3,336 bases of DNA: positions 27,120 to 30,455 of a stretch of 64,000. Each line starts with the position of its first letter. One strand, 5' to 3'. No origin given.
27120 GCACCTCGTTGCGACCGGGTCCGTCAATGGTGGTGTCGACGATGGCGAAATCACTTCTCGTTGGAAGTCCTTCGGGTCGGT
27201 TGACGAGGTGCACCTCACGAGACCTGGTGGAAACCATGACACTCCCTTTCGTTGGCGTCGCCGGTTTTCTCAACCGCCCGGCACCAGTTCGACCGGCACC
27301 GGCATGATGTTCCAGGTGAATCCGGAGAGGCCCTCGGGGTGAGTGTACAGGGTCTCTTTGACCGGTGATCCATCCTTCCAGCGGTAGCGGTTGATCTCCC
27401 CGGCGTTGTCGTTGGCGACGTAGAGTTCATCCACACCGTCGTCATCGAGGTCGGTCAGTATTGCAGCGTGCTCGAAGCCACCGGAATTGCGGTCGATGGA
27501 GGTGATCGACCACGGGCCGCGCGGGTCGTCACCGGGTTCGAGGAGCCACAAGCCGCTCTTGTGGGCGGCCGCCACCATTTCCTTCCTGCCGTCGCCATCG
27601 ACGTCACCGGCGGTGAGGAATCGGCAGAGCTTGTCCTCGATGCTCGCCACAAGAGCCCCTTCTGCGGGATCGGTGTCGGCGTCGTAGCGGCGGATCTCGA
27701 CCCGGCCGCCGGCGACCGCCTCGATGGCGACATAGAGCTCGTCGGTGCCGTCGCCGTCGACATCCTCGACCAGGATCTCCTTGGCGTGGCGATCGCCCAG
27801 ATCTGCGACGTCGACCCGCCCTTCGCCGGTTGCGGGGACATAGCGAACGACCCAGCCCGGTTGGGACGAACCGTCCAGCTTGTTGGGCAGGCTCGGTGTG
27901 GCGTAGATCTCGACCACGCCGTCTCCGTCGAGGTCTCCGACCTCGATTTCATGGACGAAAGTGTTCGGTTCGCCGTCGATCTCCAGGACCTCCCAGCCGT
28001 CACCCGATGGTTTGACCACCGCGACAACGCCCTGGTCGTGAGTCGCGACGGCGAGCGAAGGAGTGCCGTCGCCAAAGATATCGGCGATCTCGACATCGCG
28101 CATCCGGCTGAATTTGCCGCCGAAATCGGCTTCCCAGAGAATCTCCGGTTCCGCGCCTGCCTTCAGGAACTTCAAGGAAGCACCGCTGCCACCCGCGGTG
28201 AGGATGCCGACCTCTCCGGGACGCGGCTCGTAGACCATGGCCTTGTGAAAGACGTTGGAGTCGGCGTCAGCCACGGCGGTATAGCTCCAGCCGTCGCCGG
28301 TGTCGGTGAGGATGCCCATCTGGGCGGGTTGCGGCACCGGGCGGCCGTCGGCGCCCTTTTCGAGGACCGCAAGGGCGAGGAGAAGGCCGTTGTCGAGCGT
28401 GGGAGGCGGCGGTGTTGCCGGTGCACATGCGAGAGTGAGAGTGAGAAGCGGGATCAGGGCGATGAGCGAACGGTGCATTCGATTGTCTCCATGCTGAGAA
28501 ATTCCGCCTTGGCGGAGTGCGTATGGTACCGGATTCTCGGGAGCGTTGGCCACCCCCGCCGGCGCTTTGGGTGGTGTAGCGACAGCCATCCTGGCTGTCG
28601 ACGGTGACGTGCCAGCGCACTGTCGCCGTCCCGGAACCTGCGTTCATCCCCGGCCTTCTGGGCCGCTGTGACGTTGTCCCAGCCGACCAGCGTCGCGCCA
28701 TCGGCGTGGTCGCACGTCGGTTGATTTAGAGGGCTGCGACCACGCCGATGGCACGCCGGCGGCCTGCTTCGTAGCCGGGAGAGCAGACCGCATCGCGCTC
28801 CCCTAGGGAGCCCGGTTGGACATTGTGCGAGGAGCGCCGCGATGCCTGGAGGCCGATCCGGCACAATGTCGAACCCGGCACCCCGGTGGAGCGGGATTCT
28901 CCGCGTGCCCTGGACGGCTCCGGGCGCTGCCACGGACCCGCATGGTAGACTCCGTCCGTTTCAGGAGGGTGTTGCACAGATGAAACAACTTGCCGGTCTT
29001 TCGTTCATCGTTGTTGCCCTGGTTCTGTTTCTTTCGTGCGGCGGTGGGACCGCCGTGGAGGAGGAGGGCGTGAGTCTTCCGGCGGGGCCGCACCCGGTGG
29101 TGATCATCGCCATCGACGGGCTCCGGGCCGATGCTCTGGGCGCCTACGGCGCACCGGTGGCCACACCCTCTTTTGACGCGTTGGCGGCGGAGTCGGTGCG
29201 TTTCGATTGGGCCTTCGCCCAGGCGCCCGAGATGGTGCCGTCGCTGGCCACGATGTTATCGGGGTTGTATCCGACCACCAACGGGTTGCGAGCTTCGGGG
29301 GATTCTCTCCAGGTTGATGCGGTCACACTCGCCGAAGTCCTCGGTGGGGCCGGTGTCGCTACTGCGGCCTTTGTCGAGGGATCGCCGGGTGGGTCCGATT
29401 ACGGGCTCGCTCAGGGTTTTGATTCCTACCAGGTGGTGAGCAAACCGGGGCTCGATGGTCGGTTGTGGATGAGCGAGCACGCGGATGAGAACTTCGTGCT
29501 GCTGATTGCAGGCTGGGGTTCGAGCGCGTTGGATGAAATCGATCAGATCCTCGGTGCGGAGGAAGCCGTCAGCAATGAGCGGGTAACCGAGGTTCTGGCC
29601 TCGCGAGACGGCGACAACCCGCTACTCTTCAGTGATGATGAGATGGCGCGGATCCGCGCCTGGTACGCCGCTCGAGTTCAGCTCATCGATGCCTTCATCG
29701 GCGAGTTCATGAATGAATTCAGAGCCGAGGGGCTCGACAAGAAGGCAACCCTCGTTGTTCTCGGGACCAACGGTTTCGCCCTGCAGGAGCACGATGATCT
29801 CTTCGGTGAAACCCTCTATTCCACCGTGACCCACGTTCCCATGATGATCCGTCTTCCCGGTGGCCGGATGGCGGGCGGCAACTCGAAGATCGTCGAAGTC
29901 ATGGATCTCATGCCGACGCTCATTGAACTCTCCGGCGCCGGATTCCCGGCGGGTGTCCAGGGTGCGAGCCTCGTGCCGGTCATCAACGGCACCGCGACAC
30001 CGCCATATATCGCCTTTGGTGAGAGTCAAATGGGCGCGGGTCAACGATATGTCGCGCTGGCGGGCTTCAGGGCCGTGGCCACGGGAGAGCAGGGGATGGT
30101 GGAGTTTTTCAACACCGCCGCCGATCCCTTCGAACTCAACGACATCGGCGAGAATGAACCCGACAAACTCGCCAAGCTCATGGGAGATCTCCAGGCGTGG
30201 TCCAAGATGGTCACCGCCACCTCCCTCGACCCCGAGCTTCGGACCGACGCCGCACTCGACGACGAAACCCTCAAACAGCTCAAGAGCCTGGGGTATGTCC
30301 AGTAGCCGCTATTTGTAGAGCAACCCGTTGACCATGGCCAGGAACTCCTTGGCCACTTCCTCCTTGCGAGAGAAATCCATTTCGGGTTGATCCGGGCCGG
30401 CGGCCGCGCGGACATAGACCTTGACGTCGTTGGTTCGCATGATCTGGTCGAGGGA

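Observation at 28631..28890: S family: a four-hairpin repeat of about 260 bp present four times in 64 kb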

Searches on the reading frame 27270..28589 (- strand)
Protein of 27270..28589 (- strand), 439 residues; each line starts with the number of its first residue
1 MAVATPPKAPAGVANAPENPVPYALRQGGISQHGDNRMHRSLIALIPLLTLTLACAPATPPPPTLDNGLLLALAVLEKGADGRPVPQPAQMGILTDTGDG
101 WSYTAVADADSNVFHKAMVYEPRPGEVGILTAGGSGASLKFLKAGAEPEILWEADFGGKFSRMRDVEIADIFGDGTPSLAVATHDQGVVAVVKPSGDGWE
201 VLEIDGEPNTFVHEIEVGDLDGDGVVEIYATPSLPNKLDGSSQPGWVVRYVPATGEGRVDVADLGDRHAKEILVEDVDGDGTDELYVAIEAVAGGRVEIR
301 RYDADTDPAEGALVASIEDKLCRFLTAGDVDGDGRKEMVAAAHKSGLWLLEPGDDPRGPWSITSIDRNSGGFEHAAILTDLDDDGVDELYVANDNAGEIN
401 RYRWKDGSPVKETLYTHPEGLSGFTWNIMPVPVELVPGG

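Call 47: search_protein_families(library=pfam, proteins=[window:27270-28589:-], max_evalue=0.01)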
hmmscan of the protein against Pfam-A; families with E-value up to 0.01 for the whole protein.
window:27270-28589:- (439 aa): 3 families
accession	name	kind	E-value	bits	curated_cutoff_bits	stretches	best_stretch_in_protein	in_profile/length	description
PF13517.12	FG-GAP_3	-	3.8e-15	56.7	26.9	2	276-339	1-60/61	FG-GAP-like repeat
PF01839.29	FG-GAP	-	2.6e-08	34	22.1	0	325-342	5-22/37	FG-GAP repeat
PF15907.11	Itfg2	-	0.00019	21.3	27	0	376-417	78-118/330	Integrin-alpha FG-GAP repeat-containing protein 2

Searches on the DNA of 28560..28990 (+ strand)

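Call 9: search_rna_families(source=window, start=28560, end=28990, threshold=evalue, max_evalue=10, show_alignments=2)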
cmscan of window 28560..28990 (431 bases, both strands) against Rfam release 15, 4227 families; matches with E-value up to 10: 6.
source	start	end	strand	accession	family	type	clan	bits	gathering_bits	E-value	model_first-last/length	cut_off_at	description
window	28792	28897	-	RF02000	MIR1846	Gene; miRNA;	-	25.4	77.5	0.0099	1-110/110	no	MIR1846 microRNA precursor family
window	28673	28784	-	RF02000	MIR1846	Gene; miRNA;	-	23.9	77.5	0.025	1-110/110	no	MIR1846 microRNA precursor family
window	28686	28760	+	RF03977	mir-976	Gene; miRNA;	-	20.1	100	0.43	1-85/85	no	mir-976 microRNA precursor family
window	28702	28747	-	RF00498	EAV_LTH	Cis-reg; leader;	-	17.1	70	0.24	1-45/45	no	Equine arteritis virus leader TRS hairpin (LTH)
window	28800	28889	-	RF00883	MIR820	Gene; miRNA;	-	16.2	196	3.2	1-191/191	no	MIR820 microRNA precursor family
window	28596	28653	-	RF02938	COG2827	Gene; sRNA;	-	15.3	49.1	4.4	21-75/77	no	COG2827 RNA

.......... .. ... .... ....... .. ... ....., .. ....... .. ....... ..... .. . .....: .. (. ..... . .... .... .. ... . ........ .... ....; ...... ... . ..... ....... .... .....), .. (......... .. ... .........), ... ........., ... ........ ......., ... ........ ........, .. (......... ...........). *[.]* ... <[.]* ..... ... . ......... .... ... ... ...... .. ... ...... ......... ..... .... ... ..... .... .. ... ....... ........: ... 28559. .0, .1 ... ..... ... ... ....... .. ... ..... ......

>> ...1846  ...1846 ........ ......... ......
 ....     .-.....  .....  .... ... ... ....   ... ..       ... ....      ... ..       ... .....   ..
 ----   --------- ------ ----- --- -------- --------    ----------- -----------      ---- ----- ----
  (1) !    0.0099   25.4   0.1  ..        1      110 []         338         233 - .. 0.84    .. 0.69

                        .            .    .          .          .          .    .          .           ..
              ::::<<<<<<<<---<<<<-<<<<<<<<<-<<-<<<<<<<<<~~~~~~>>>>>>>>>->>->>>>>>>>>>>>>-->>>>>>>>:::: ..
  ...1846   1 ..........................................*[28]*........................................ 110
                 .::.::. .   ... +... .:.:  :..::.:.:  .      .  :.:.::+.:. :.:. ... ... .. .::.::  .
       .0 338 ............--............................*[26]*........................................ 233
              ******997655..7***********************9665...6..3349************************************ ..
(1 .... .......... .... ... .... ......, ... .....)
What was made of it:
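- On Any Rfam 15 family: In E-value mode on S1 only chance hits to long-hairpin models appeared (plant microRNA precursors at 25 bits against a 77.5-bit cut-off; call 9).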

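Call 54: search_dna_similar(query=window:28622-28915:+, collection=plasmids, mode=distant, max_rows=10)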
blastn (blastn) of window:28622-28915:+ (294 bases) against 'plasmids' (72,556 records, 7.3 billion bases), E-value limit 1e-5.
No match.

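Call 55: search_dna_similar(query=window:28622-28915:+, collection=phages, mode=distant, max_rows=10)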
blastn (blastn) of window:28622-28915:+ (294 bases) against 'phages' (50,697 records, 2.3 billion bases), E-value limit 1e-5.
No match.
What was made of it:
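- Tried and rejected: BLAST of S1 against plasmids and phages found nothing (calls 54, 55).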

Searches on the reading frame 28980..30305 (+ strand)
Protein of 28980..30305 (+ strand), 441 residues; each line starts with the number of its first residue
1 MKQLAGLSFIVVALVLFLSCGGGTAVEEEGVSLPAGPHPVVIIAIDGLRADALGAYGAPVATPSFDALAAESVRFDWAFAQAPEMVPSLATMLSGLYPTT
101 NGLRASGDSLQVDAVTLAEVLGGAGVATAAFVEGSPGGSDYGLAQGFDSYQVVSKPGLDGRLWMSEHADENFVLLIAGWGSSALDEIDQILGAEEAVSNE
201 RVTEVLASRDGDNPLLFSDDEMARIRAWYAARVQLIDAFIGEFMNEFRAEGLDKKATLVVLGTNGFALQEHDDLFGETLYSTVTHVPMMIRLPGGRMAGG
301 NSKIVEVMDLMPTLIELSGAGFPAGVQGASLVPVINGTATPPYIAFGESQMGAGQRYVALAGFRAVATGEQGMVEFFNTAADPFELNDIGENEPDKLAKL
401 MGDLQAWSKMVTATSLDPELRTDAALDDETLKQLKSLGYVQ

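Call 47: search_protein_families(library=pfam, proteins=[window:28980-30305:+], max_evalue=0.01)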
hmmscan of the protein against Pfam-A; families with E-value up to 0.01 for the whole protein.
window:28980-30305:+ (441 aa): 3 families
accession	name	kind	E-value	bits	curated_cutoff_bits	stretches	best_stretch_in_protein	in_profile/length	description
PF00884.28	Sulfatase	-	3.6e-25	89.3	25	1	40-319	3-300/301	Sulfatase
PF01663.27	Phosphodiest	-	1.4e-11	45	23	1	40-103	1-62/342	Type I phosphodiesterase / nucleotide pyrophosphatase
PF16347.10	SGSH_C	-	1.3e-08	35.5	29.3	1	279-403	11-134/154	N-sulphoglucosamine sulphohydrolase, C-terminal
